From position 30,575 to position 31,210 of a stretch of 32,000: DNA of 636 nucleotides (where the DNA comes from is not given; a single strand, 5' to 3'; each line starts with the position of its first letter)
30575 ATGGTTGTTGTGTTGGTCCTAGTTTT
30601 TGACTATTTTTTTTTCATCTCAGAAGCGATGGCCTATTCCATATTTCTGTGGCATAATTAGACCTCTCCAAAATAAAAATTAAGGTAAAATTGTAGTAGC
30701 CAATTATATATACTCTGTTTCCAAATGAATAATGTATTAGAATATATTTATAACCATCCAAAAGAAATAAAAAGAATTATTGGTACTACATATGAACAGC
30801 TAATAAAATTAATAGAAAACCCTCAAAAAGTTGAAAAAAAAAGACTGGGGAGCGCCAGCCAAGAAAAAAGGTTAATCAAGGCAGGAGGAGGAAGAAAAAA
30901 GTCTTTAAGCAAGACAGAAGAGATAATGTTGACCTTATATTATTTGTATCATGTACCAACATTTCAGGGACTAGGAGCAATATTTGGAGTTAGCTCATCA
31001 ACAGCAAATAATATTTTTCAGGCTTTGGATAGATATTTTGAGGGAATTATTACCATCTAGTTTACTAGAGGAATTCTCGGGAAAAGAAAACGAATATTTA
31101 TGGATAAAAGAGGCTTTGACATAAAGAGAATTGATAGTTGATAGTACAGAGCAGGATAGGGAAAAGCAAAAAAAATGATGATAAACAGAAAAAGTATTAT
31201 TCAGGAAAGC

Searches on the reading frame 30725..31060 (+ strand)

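Call 47: search_protein_families(library=pfam, proteins=[window:30725-31060:+], max_evalue=0.001)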
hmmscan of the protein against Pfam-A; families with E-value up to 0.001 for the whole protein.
window:30725-31060:+ (111 aa): 1 family
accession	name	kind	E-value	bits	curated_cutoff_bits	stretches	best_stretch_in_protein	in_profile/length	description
PF13613.12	HTH_Tnp_4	-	4.4e-10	39.5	27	1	60-100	2-42/53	Helix-turn-helix of DDE superfamily endonuclease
